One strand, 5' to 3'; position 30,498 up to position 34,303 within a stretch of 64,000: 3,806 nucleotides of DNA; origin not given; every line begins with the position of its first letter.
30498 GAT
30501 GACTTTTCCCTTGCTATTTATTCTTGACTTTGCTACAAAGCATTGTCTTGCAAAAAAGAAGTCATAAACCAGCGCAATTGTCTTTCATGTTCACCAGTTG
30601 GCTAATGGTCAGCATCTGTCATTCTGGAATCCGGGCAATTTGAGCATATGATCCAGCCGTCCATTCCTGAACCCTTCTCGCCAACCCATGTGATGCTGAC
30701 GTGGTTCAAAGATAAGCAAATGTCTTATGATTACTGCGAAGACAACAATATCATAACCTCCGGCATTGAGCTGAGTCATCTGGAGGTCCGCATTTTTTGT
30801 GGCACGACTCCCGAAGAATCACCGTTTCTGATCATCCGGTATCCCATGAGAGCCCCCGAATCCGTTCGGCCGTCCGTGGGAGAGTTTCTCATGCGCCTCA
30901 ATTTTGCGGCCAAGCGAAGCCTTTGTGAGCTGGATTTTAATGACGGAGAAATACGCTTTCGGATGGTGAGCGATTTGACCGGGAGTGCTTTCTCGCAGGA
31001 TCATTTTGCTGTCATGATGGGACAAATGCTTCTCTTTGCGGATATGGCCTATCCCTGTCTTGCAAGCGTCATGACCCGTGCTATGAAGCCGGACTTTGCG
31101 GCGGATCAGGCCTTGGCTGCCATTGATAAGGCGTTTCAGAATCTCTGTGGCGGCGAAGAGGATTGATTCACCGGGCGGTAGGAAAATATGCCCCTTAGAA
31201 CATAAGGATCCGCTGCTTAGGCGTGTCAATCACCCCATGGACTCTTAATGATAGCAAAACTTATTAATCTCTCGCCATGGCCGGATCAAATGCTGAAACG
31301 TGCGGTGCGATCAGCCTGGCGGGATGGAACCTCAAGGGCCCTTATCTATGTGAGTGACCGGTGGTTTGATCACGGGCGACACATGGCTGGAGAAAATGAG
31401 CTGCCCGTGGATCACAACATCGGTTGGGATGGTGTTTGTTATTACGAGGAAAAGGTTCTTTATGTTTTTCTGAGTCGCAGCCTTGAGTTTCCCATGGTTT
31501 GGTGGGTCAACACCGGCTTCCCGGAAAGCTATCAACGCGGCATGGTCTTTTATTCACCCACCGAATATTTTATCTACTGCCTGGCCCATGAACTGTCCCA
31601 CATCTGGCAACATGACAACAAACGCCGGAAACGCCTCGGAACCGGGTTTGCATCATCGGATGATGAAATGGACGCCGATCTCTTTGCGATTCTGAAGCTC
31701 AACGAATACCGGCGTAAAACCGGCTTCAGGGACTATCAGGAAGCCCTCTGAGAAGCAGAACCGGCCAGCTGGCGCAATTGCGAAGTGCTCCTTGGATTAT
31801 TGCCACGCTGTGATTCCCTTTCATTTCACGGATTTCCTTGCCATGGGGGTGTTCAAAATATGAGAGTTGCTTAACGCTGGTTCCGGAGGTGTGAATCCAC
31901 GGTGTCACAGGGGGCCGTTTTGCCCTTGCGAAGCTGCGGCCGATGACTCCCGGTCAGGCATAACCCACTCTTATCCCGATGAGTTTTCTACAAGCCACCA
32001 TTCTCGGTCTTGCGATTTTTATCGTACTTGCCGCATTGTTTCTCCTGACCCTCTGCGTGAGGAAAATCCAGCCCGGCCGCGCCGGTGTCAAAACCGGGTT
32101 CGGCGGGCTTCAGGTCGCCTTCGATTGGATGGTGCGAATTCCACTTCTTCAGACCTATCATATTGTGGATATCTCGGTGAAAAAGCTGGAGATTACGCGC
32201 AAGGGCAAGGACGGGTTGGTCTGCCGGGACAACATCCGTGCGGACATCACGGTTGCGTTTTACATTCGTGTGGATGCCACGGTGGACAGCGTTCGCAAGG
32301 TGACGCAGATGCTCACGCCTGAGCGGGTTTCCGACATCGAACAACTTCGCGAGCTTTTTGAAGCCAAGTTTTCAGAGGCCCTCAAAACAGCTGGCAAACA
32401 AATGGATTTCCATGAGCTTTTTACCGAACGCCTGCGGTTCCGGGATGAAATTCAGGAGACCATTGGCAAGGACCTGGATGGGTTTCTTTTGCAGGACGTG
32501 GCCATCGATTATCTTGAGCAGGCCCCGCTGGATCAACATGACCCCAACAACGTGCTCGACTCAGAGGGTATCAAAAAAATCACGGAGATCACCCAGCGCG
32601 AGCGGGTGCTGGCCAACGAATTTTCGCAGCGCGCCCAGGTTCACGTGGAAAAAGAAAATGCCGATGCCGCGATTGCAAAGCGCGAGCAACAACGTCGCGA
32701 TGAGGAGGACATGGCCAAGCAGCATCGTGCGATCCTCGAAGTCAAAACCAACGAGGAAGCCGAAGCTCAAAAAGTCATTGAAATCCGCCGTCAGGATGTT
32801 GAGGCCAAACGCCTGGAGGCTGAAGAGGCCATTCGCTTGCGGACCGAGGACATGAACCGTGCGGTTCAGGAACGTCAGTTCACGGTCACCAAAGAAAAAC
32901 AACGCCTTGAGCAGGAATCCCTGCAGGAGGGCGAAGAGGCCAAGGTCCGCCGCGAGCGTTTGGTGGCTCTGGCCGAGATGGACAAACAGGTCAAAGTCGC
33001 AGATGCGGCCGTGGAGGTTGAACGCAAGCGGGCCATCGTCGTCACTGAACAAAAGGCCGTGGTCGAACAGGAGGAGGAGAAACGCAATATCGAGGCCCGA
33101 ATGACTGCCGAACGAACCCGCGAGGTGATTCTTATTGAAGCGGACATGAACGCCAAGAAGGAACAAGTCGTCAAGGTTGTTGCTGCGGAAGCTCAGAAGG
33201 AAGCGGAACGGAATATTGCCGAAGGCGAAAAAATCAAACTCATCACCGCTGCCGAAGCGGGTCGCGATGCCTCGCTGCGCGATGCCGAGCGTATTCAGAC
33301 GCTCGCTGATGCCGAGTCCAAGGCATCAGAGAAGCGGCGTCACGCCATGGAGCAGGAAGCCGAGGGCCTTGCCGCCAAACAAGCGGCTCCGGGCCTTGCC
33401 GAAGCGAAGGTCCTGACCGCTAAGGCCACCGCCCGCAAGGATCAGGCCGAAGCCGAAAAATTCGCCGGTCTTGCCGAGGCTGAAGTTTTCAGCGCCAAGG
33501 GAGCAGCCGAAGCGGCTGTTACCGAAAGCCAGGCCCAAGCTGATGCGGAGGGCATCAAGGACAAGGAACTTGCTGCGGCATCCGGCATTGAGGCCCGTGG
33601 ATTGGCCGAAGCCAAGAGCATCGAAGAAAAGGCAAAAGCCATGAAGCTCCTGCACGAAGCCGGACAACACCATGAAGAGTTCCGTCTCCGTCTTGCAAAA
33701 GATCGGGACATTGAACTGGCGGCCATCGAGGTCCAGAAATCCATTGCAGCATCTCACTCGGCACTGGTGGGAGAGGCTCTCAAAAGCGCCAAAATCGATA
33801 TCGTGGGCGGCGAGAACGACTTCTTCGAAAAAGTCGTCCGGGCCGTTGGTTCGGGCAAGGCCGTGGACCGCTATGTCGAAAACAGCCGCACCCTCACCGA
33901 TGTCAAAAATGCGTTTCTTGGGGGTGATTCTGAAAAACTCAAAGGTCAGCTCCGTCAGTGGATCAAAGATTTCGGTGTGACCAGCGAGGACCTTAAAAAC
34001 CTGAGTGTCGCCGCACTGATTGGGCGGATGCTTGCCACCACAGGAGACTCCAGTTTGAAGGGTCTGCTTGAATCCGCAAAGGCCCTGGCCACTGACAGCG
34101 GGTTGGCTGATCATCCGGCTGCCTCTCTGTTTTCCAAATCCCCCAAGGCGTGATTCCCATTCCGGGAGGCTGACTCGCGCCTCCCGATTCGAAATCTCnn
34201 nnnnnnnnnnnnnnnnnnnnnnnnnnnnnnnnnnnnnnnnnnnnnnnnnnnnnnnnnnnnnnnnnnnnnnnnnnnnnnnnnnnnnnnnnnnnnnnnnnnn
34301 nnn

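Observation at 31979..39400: Flotillin (SPFH) gene followed by a 1733-aa protein with a C-terminal AAA_5 (MoxR/McrB-like) ATPase: candidate uncharacterised membrane-microdomain machine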

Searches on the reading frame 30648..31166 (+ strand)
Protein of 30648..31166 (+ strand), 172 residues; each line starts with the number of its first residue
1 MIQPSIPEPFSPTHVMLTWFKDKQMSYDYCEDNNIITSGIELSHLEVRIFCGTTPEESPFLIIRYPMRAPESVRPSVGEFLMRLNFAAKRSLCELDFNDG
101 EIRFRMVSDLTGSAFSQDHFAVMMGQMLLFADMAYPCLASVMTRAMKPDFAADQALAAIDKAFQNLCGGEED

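Call 8: search_protein_families(library=pfam, proteins=[window:30648-31166:+], max_evalue=0.001)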
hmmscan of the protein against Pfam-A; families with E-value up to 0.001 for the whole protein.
window:30648-31166:+ (172 aa): 2 families
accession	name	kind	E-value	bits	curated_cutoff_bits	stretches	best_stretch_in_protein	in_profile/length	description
PF06955.19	XET_C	-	0.0005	20.3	31.3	1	17-33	20-36/47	Xyloglucan endo-transglycosylase (XET) C-terminus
PF10722.14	YbjN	-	0.0006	20.5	22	1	16-138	5-124/126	Putative bacterial sensory transduction regulator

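Call 29: search_protein_families(library=pfam, proteins=[window:30648-31166:+], max_evalue=10)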
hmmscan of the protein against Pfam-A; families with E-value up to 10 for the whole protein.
window:30648-31166:+ (172 aa): 3 families
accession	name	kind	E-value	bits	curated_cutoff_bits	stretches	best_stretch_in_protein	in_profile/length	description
PF06955.19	XET_C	-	0.0005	20.3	31.3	1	17-33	20-36/47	Xyloglucan endo-transglycosylase (XET) C-terminus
PF10722.14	YbjN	-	0.0006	20.5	22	1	16-138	5-124/126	Putative bacterial sensory transduction regulator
PF19280.4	CERK_C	-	0.056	13.3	33.5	1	112-153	65-106/227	Ceramide kinase C-terminal domain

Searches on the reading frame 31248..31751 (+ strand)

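Call 8: search_protein_families(library=pfam, proteins=[window:31248-31751:+], max_evalue=0.001)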
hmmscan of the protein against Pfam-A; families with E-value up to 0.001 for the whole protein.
window:31248-31751:+ (167 aa): 0 families

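Call 29: search_protein_families(library=pfam, proteins=[window:31248-31751:+], max_evalue=10)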
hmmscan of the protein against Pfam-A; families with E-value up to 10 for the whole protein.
window:31248-31751:+ (167 aa): 4 families
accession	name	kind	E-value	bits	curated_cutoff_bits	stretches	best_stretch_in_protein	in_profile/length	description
PF13058.12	DUF3920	-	0.021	15.4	27.3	1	102-157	70-125/126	Protein of unknown function (DUF3920)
PF06114.19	Peptidase_M78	-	0.095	13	22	1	110-139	44-72/123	IrrE N-terminal-like domain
PF18818.7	MPTase-PolyVal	-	0.11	13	27.5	1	103-148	39-87/126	Zincin-like metallopeptidase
PF20573.4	DUF6782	-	0.21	11.2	27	1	108-129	90-111/241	Putative metallopeptidase family (DUF6782)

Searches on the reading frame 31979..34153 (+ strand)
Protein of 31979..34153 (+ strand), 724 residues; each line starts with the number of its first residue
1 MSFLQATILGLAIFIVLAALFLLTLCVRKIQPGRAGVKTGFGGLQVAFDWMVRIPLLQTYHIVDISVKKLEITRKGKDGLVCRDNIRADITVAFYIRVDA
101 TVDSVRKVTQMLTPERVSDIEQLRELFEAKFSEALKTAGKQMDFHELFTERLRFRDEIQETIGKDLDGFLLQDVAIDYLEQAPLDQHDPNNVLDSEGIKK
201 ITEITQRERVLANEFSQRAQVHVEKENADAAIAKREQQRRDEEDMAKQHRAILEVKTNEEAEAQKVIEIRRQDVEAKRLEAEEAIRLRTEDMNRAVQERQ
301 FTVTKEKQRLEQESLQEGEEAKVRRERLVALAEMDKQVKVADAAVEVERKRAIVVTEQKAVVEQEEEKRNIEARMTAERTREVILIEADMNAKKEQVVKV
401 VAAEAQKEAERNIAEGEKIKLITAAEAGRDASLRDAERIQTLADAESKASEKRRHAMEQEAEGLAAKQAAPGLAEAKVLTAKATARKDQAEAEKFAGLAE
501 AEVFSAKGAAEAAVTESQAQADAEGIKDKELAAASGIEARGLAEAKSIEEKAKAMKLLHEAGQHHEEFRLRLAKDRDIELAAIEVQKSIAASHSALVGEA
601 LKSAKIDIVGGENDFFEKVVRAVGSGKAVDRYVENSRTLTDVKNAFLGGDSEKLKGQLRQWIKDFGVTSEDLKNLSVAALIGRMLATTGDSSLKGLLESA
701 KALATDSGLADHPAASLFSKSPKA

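Call 5: search_protein_families(library=pfam, proteins=[window:31979-34153:+], max_evalue=0.1)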
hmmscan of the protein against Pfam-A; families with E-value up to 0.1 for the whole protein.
window:31979-34153:+ (724 aa): 0 families

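Call 6: search_protein_families(library=ncbifam, proteins=[window:31979-34153:+], max_evalue=0.1)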
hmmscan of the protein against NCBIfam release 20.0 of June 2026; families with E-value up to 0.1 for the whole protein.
window:31979-34153:+ (724 aa): 0 families

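Call 7: search_protein_families(library=padloc, proteins=[window:31979-34153:+], max_evalue=0.1)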
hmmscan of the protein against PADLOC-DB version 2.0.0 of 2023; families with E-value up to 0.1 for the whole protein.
window:31979-34153:+ (724 aa): 0 families

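Call 9: search_solved_structures(query=window:31979-34153:+, max_evalue=1)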
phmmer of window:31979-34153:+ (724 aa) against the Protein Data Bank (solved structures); distinct sequences matched with E-value up to 1: 2.
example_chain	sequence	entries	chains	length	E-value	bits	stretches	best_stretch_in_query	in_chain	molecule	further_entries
8v0h_A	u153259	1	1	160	0.37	12.8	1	603-673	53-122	Serine protease subunit NS2B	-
6dhx_A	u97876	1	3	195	0.45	12.5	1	615-673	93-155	TipC2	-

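Call 15: find_homologous_proteins(query=window:31979-34153:+, max_evalue=0.00001)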
Query window:31979-34153:+ (724 aa): 7077 proteins with E <= 0.00001 among 8000 candidates; the best 120 are listed.
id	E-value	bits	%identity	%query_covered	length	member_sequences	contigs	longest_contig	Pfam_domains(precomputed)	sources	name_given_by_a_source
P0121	0.0e+0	1399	94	100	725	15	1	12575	-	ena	-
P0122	0.0e+0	1340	90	100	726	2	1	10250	-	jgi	-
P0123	0.0e+0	1278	86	100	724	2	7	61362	-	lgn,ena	-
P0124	0.0e+0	1261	86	97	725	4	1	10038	-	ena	-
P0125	0.0e+0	1257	85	97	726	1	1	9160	-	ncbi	-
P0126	0.0e+0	1249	84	100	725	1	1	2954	-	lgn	-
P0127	0.0e+0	1246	83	100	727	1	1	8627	-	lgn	-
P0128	0.0e+0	1246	83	100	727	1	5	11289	-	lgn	-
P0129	0.0e+0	1234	84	99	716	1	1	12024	-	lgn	-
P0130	0.0e+0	1228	83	99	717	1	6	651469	-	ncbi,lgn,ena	-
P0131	0.0e+0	1220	83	96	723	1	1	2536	-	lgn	-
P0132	0.0e+0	1217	83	99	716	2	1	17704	-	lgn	-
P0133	0.0e+0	1203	84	96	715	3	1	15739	-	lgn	-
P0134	0.0e+0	1203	83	96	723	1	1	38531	-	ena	-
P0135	0.0e+0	1203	82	99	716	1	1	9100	-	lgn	-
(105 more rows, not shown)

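Call 27: search_solved_structures(query=A1, max_evalue=1, show_alignments=1)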
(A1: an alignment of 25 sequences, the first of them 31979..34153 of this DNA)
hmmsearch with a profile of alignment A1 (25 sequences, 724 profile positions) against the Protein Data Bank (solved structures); distinct sequences matched with E-value up to 1: 2.
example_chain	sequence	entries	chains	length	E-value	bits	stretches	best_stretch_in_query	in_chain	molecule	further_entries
8z5g_A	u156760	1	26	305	0.02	16.7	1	381-453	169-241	Protein QmcA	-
4lqx_A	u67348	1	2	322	0.83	11.3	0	120-167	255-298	TENA/THI-4 domain-containing protein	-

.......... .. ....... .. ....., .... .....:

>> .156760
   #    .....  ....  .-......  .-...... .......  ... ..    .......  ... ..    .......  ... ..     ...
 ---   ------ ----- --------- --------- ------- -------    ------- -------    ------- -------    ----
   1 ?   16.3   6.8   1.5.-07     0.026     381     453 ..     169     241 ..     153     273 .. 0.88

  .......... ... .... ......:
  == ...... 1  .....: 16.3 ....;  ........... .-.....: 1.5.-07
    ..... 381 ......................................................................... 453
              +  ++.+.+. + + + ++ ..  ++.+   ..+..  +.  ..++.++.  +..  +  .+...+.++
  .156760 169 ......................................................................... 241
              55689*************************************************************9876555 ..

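Call 49: find_encoding_contigs(protein=P0121, flank=10000, max_places=2)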
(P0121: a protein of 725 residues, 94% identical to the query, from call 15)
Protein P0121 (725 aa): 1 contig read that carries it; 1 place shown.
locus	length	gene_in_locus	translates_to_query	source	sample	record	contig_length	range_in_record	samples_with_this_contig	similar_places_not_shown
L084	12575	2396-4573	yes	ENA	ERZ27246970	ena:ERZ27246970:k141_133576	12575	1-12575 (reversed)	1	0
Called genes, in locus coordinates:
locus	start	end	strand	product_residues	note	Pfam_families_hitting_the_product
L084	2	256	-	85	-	?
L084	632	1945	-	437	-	PF01979:Amidohydro_1, PF07969:Amidohydro_3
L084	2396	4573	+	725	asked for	-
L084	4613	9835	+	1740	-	PF12458:DUF3686, PF25472:DUF7902, PF00004:AAA (faint), PF07728:AAA_5 (faint)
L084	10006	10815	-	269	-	PF08843:AbiEii (faint)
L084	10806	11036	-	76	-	-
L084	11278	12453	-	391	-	PF00465:Fe-ADH, PF13685:Fe-ADH_2, PF25137:ADH_Fe_C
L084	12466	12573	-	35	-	?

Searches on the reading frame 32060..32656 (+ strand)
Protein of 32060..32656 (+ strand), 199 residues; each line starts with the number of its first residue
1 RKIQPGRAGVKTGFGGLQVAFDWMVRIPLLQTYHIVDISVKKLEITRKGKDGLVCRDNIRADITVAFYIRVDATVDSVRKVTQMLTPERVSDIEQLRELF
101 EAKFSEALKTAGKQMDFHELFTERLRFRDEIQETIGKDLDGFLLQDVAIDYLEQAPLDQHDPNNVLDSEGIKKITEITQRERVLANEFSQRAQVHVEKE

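Call 29: search_protein_families(library=pfam, proteins=[window:32060-32656:+], max_evalue=10)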
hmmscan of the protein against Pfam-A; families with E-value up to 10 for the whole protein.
seq(199 aa): 2 families
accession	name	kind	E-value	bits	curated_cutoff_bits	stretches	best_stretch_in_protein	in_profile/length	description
PF01145.31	Band_7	-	9.7e-14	52.2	23.6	1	2-143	2-134/176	SPFH domain / Band 7 family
PF22161.1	Mre11_C_bact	-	0.03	14.7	27.4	1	113-143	9-39/47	Mre11 C-terminal domain, bacteria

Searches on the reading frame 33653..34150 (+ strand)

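Call 29: search_protein_families(library=pfam, proteins=[window:33653-34150:+], max_evalue=10)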
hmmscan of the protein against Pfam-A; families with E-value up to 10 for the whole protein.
seq(166 aa): 1 family
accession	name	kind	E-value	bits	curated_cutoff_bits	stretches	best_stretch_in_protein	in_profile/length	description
PF03571.21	Peptidase_M49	-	0.05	12.4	21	1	12-108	59-155/548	Peptidase family M49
